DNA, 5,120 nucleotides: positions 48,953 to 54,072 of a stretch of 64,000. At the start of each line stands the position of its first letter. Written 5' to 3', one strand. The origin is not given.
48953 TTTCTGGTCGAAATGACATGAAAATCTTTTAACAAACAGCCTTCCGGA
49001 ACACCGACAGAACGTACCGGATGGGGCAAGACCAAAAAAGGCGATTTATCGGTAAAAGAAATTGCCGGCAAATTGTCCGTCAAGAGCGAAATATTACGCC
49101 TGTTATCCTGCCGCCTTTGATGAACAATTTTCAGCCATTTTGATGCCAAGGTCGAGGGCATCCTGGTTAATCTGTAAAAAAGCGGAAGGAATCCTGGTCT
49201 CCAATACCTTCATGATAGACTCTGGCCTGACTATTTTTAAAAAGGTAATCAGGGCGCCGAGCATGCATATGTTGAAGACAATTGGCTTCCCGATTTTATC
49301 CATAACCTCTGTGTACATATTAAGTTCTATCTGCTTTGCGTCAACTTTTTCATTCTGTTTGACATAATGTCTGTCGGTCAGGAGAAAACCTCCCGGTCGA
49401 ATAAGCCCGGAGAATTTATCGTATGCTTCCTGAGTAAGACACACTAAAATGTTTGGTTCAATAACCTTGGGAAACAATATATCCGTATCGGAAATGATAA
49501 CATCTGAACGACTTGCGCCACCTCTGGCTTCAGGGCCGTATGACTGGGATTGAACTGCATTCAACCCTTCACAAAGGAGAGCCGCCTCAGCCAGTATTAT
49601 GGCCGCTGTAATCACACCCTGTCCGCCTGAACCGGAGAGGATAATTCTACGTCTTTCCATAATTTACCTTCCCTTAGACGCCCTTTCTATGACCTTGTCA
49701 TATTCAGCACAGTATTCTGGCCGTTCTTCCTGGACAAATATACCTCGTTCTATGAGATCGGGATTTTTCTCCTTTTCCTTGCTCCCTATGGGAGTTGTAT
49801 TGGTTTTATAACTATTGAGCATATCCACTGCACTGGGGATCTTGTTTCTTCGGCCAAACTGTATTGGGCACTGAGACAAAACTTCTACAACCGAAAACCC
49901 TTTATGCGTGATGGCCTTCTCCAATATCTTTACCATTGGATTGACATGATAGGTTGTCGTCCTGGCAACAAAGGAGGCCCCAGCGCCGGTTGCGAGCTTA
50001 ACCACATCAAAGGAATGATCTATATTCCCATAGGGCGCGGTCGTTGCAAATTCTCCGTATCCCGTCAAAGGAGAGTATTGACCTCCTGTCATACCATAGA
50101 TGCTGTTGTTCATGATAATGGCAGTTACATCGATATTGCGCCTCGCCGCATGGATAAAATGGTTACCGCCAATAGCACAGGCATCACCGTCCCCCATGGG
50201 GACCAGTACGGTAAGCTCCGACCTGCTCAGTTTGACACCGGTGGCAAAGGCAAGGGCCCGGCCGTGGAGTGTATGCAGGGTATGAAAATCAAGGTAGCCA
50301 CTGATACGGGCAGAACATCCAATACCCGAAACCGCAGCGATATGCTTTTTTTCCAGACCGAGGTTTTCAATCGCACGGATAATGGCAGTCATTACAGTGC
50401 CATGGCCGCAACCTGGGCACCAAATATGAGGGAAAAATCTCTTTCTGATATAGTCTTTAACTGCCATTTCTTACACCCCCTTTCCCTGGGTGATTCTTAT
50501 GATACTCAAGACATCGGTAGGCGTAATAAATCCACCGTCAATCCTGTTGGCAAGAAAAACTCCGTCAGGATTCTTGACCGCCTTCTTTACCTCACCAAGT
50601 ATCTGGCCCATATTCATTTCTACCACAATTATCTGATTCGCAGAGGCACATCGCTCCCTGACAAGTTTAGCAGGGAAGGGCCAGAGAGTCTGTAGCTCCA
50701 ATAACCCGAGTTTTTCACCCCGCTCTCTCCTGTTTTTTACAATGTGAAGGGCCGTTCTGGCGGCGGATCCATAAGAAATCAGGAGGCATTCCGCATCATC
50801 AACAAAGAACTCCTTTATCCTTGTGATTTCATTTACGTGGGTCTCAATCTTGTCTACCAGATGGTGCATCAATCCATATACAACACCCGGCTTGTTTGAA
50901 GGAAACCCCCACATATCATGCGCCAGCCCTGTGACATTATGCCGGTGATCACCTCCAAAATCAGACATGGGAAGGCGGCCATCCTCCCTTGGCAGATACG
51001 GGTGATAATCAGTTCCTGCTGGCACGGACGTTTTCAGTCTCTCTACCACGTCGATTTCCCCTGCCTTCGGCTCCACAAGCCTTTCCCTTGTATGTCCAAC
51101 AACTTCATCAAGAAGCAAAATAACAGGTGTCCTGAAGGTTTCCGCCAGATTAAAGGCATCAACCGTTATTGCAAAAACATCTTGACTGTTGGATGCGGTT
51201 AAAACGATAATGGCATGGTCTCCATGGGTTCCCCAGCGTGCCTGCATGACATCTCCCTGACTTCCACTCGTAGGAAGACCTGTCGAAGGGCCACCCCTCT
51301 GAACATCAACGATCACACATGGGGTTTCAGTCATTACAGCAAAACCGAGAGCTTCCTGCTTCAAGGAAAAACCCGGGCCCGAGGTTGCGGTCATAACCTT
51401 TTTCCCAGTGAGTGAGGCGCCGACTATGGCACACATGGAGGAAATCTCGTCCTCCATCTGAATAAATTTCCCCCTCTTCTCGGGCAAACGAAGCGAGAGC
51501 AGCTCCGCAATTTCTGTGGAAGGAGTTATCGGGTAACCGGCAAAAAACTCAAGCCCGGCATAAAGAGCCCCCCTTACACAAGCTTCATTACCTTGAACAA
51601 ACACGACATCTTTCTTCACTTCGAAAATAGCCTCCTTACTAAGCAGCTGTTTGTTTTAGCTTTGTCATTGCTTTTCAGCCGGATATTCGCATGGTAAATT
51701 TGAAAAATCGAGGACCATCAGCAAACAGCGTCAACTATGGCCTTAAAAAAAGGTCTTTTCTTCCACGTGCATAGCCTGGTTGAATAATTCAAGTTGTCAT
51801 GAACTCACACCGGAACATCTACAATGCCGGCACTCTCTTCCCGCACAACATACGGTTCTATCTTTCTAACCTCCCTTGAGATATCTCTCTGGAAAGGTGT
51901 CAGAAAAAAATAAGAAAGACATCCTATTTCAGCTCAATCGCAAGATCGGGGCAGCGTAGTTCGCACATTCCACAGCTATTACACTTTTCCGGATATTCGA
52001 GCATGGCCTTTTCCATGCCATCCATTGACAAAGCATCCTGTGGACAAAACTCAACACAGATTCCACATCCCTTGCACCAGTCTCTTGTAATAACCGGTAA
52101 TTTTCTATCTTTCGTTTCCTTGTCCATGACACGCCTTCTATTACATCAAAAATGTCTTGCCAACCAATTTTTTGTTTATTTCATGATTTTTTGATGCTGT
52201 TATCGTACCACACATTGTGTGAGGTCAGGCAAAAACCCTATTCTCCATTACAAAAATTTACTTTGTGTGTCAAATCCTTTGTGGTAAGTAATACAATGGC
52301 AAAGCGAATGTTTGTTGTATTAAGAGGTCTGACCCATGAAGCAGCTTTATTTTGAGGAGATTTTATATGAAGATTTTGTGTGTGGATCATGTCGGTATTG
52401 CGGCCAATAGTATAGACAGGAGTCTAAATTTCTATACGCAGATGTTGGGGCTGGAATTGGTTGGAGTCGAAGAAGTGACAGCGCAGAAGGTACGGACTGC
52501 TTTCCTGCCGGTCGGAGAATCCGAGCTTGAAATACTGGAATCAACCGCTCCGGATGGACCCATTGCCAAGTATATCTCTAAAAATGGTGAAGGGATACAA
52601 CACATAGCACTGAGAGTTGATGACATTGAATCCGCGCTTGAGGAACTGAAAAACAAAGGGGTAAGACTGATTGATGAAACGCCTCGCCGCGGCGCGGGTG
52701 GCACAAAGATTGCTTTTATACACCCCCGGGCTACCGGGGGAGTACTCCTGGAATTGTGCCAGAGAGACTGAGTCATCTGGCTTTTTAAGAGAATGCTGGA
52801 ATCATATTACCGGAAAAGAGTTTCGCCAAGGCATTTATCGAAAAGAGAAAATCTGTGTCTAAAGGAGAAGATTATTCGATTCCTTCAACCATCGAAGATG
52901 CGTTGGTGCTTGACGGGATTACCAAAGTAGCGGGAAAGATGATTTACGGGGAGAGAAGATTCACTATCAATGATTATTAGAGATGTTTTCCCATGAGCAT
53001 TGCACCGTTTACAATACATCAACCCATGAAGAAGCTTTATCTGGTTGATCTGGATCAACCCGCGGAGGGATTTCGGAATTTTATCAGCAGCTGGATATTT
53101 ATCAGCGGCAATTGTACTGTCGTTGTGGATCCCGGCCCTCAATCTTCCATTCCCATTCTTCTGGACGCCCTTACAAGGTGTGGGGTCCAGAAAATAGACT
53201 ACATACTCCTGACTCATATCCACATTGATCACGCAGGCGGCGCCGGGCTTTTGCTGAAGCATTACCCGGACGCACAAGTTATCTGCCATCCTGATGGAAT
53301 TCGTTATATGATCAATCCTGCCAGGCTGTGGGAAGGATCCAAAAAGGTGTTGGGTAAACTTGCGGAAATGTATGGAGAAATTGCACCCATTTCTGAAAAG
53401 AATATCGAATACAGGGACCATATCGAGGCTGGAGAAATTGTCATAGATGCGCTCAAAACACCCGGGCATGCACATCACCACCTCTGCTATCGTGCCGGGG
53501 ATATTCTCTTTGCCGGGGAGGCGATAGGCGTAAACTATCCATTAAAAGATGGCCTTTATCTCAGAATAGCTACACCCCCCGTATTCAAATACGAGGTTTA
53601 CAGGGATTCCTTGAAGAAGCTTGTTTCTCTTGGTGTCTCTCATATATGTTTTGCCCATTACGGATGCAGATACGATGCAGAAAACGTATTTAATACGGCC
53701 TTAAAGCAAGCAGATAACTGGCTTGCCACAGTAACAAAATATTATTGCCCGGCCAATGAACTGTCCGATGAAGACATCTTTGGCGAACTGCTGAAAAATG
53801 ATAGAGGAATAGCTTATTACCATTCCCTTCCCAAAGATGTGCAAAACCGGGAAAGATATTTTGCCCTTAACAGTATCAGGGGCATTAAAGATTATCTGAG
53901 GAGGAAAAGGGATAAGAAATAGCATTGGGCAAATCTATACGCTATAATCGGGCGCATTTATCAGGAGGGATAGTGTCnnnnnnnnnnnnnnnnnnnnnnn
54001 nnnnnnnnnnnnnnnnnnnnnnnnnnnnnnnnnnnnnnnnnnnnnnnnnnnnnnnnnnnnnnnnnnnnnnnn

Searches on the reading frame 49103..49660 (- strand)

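Call 31: search_protein_families(library=pfam, proteins=[window:49103-49660:-], max_evalue=0.00001)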
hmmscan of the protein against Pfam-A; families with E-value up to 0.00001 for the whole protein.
window:49103-49660:- (185 aa): 1 family
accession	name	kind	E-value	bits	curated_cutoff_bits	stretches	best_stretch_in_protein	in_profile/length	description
PF01558.24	POR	-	1.4e-29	103.9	27.4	1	12-173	1-172/173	Pyruvate ferredoxin/flavodoxin oxidoreductase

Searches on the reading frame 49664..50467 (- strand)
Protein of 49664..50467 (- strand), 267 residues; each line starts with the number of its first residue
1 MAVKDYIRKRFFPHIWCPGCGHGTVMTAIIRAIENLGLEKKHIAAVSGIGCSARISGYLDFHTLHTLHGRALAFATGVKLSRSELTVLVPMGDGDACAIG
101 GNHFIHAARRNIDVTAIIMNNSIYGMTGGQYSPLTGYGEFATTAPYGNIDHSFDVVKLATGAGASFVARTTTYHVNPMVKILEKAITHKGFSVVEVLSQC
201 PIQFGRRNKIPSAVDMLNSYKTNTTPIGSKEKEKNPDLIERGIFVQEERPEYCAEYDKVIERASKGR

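Call 31: search_protein_families(library=pfam, proteins=[window:49664-50467:-], max_evalue=0.00001)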
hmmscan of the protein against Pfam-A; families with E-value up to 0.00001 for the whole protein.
window:49664-50467:- (267 aa): 1 family
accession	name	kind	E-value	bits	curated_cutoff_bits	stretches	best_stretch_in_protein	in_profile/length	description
PF02775.26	TPP_enzyme_C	-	2e-32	112.5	21.9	1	49-196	2-151/151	Thiamine pyrophosphate enzyme, C-terminal TPP binding domain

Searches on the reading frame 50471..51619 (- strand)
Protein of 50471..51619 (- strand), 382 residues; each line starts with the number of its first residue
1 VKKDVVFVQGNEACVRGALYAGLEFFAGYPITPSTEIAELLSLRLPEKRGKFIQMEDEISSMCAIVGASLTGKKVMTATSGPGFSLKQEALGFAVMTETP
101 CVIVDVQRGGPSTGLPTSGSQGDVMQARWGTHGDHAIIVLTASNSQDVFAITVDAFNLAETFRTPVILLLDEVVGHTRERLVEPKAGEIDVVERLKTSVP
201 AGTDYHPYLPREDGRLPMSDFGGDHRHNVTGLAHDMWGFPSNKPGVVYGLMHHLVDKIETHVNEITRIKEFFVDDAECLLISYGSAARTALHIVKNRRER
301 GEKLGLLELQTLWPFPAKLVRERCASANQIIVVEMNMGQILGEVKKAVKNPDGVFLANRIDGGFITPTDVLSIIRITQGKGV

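Call 31: search_protein_families(library=pfam, proteins=[window:50471-51619:-], max_evalue=0.00001)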
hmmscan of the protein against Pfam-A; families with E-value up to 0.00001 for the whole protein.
window:50471-51619:- (382 aa): 2 families
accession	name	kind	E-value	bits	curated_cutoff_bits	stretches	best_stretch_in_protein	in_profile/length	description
PF01855.24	POR_N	-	9.2e-64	215.8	27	1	17-204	2-186/231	Pyruvate flavodoxin/ferredoxin oxidoreductase, thiamine diP-bdg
PF17147.9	PFOR_II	-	2e-21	76.7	27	1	276-370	1-102/102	Pyruvate:ferredoxin oxidoreductase core domain II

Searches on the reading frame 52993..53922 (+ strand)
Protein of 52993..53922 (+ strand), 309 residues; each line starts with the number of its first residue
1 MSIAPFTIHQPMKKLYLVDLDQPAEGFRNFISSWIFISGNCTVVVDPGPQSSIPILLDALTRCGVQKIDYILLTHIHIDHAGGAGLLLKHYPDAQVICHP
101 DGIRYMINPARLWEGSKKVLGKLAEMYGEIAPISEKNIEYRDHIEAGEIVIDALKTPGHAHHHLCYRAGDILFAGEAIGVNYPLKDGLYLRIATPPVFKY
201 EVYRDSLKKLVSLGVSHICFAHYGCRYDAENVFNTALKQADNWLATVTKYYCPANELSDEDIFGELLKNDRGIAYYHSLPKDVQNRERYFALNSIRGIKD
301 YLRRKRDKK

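Call 31: search_protein_families(library=pfam, proteins=[window:52993-53922:+], max_evalue=0.00001)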
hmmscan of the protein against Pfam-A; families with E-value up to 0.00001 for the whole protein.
window:52993-53922:+ (309 aa): 2 families
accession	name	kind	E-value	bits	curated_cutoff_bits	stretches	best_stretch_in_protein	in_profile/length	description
PF00753.33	Lactamase_B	-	1.3e-27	97.5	22.7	1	31-222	6-196/196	Metallo-beta-lactamase superfamily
PF12706.13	Lactamase_B_2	-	4.7e-07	30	27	1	43-104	3-68/200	Beta-lactamase superfamily domain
